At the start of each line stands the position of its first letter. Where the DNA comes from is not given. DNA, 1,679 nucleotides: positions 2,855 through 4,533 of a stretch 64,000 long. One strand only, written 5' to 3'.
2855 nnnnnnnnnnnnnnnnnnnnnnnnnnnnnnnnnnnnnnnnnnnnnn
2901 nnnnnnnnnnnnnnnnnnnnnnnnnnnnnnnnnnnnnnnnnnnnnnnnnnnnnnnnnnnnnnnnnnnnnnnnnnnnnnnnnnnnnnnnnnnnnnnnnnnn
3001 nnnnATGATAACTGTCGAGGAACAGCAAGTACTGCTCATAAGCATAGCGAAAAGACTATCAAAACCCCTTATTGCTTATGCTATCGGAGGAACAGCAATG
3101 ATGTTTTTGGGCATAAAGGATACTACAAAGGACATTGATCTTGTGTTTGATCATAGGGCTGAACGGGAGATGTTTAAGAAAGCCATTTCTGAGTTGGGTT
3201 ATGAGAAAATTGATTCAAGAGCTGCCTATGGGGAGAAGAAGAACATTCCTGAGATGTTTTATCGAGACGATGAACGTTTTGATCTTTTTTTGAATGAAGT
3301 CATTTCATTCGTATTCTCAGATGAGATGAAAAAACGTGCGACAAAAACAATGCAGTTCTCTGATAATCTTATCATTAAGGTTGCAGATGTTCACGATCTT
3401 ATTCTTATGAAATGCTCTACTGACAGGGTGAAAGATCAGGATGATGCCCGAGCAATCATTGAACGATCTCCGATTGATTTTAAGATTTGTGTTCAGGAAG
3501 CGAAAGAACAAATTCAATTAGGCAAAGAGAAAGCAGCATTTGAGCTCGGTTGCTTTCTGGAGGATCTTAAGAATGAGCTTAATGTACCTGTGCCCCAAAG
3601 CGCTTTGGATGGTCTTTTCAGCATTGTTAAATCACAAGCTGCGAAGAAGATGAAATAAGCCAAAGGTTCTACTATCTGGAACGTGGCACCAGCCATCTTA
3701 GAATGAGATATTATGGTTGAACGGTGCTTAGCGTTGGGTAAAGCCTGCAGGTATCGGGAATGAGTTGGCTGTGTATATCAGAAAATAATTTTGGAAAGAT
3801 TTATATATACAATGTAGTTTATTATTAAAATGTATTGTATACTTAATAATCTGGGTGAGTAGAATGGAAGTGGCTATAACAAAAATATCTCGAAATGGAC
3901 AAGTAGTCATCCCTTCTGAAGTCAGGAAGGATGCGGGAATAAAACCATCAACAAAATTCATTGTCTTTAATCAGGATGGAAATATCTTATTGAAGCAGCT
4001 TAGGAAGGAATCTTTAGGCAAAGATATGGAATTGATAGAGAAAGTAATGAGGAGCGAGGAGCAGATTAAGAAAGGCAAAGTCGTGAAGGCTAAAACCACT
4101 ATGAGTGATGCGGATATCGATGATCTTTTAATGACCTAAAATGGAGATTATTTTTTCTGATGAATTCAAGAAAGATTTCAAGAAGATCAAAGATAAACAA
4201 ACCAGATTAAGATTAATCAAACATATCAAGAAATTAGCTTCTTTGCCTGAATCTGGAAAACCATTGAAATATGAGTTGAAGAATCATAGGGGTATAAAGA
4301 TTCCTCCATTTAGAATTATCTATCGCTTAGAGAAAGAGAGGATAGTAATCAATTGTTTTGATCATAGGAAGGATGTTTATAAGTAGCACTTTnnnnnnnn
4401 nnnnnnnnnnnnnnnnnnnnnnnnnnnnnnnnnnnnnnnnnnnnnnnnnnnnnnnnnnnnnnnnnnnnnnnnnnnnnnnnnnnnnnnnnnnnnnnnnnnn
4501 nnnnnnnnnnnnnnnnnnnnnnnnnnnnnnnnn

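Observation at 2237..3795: AbiE-like toxin-antitoxin pair flanked by a 65-nt direct duplication of the host gene 3' end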

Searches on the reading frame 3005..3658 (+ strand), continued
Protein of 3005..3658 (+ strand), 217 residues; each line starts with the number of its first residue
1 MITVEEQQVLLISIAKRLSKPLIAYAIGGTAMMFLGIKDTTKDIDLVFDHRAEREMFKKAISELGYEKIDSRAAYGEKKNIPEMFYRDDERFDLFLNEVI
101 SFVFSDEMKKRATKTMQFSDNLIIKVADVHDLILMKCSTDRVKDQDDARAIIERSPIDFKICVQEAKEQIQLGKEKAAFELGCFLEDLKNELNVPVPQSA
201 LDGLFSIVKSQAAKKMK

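Call 53: fold_search(model_id=the predicted structure, library=pdb)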
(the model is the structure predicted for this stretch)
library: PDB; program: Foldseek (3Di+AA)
matches with E <= 10: 623; with E <= 0.001: 10
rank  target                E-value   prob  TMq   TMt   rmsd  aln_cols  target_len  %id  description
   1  8an5_B                1.1e-06  1.00  0.58  0.67   4.5       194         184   19  MenAT1 toxin-antitoxin complex (rv0078a-rv0078b) from Mycobacterium tuberculosis H37Rv (released 2023-08-02)
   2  8an5_A                2.3e-05  1.00  0.57  0.62   5.0       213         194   19  MenAT1 toxin-antitoxin complex (rv0078a-rv0078b) from Mycobacterium tuberculosis H37Rv (released 2023-08-02)
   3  8an4_B                5.4e-05  1.00  0.55  0.61   5.1       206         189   19  MenT1 toxin (rv0078a) from Mycobacterium tuberculosis H37Rv (released 2023-08-02)
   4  5cfu                  1.0e-04  1.00  0.45  0.53   7.8       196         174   17  Crystal Structure of ANT(2")-Ia in complex with adenylyl-2"-tobramycin (released 2016-07-20)
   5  8an4_A                1.9e-04  1.00  0.51  0.56   5.6       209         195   20  MenT1 toxin (rv0078a) from Mycobacterium tuberculosis H37Rv (released 2023-08-02)
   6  4wqk                  2.5e-04  1.00  0.44  0.53   7.7       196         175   16  Crystal structure of aminoglycoside nucleotidylyltransferase ANT(2")-Ia, apo form (released 2014-11-12)
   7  4ok0_B                4.3e-04  0.99  0.36  0.35  12.0       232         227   14  Crystal structure of putative nucleotidyltransferase from H. pylori (released 2014-04-09)
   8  4ok0_A                5.5e-04  1.00  0.42  0.41  10.1       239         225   14  Crystal structure of putative nucleotidyltransferase from H. pylori (released 2014-04-09)
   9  8rr5                  8.3e-04  1.00  0.45  0.54   4.9       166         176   20  MenT1 toxin (rv0078a) from Mycobacterium tuberculosis H37Rv, phosphorylated at T39 (released 2024-09-11)
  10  4o8s                  9.9e-04  1.00  0.44  0.42  10.9       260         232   10  Crystal structure of JHP933 from Helicobacter pylori (released 2014-09-10)
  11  2ewr                  1.3e-03  1.00  0.49  0.64   5.0       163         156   15  Crystal structure of a putative nucleotidyltransferase (tm1012) from Thermotoga maritima at 1.60 A resolution (released 2005-12-06)
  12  8exf_A                2.0e-03  0.77  0.25  0.19  16.7       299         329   10  Crystal structure of human FAM46A-BCCIPa complex at 3.2 angstrom resolution (released 2023-03-15)
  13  7oqx                  4.1e-03  0.87  0.32  0.21  10.2       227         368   16  Crystal structure of a psychrophilic CCA-adding enzyme in complex with CMPcPP (released 2021-11-03)
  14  2nrk                  6.7e-03  0.85  0.29  0.35  11.7       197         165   13  Crystal structure of conserved protein GrpB from Enterococcus faecalis (released 2006-12-05)
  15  2fcl                  7.1e-03  1.00  0.50  0.65   4.6       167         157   17  Crystal structure of a putative nucleotidyltransferase (tm1012) from Thermotoga maritima at 1.35 A resolution (released 2006-03-14)
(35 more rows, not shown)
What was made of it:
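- The closest fold is a tRNA-modifying toxin (call 53).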

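Call 79: search_protein_families(library=pfam, proteins=[L107:868-1269:-, L066:3088-3378:+, L066:217-1746:+], max_evalue=0.001)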
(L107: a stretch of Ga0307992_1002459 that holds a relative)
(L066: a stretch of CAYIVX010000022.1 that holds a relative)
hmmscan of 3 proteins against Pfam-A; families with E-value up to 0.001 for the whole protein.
L107:868-1269:- (133 aa): 0 families

L066:3088-3378:+ (97 aa): 0 families

L066:217-1746:+ (510 aa): 1 family
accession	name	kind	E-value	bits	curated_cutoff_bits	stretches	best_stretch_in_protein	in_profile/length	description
PF11074.14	DUF2779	-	2.3e-44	151.1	23.3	1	311-435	1-126/126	Domain of unknown function(DUF2779)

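Call 80: find_encoding_contigs(protein=P0002, flank=3000, max_places=4)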
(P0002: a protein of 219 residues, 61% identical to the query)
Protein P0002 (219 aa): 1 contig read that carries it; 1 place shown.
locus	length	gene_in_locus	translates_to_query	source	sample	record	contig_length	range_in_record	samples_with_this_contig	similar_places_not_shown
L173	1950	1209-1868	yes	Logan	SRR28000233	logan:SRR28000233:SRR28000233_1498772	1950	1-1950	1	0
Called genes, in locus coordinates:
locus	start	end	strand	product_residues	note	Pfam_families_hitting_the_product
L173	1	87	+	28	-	?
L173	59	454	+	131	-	-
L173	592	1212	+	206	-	-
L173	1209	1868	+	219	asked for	PF19502:DUF6036 (weak)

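Call 81: find_encoding_contigs(protein=P0022, flank=3000, max_places=4)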
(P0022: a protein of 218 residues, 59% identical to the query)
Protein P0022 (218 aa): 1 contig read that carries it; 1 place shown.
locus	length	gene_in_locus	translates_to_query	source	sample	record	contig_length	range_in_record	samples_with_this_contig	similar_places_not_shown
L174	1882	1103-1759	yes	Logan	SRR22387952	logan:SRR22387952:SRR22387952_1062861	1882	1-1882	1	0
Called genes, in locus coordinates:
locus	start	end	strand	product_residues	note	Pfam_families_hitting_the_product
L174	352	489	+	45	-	-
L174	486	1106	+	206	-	-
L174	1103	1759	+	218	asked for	PF19502:DUF6036 (faint)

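Call 86: search_protein_families(library=pfam, proteins=[L021:9622-10548:+, L021:10553-11155:+, L021:11460-12599:-, L068:3432-4709:-, L068:4831-5736:-, L016:3255-3470:-, L074:3626-4987:+, L074:6817-8433:+], max_evalue=0.001)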
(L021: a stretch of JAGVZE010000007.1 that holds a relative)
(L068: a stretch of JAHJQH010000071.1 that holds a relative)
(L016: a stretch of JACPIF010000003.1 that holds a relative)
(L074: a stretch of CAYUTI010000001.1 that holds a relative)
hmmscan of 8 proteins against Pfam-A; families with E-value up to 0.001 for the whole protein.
L021:9622-10548:+ (309 aa): 0 families

L021:10553-11155:+ (201 aa): 0 families

L021:11460-12599:- (379 aa): 1 family
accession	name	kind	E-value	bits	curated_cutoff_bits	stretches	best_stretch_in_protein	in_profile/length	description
PF00589.27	Phage_integrase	-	3.9e-15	56.5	27.1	1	112-276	3-168/172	Phage integrase family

L068:3432-4709:- (425 aa): 1 family
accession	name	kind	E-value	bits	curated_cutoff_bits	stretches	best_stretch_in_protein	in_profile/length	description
PF04041.19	Glyco_hydro_130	-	2.6e-21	76.3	26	1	203-423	129-317/320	beta-1,4-mannooligosaccharide phosphorylase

L068:4831-5736:- (301 aa): 4 families
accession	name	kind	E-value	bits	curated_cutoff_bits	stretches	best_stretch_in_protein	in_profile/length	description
PF01926.29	MMR_HSR1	-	3.2e-19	69.5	21.9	1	82-190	2-108/113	50S ribosome-binding GTPase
PF02824.27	TGS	-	5e-11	42.9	22.2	1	230-298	8-59/60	TGS domain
PF02421.24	FeoB_N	-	2.2e-08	34.2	27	1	82-179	3-101/156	Ferrous iron transport protein B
PF00350.29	Dynamin_N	-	9.7e-05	22.9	27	1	82-116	1-35/168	Dynamin family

L016:3255-3470:- (71 aa): 0 families

L074:3626-4987:+ (454 aa): 1 family
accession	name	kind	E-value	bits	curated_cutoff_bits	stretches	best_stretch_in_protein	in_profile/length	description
PF01609.27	DDE_Tnp_1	-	1.5e-10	41.6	23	1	274-414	75-200/200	Transposase DDE domain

L074:6817-8433:+ (539 aa): 1 family
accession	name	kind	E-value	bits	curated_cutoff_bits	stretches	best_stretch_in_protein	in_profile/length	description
PF00118.29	Cpn60_TCP1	-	4.2e-185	616.6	34.3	1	35-518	2-487/490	TCP-1/cpn60 chaperonin family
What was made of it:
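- L021 carries a tyrosine integrase about 5 kb from its cassette (call 86). The L074 repeat lies next to a DDE transposase and may have another origin (call 86).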

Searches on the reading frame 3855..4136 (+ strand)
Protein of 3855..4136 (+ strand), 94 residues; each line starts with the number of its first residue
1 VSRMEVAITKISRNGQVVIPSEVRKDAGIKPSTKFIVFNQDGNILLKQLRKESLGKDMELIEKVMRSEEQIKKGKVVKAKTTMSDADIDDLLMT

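Call 4: search_protein_families(library=pfam, proteins=[window:3855-4136:+], max_evalue=0.01)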
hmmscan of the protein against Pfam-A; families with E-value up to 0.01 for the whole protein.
window:3855-4136:+ (94 aa): 1 family
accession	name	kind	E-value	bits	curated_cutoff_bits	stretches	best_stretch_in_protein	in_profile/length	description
PF04014.23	MazE_antitoxin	-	1.7e-09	37.9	24.7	1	8-50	1-44/48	Antidote-toxin recognition MazE, bacterial antitoxin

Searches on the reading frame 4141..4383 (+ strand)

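Call 4: search_protein_families(library=pfam, proteins=[window:4141-4383:+], max_evalue=0.01)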
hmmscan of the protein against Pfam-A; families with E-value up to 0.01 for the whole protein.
window:4141-4383:+ (81 aa): 2 families
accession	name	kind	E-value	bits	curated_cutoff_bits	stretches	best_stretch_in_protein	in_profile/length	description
PF05016.21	ParE_toxin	-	2.9e-12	47.4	23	1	3-80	1-89/89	ParE toxin of type II toxin-antitoxin system, parDE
PF15738.11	YafQ_toxin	-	0.0016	19.1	30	1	2-69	2-76/88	Bacterial toxin of type II toxin-antitoxin system, YafQ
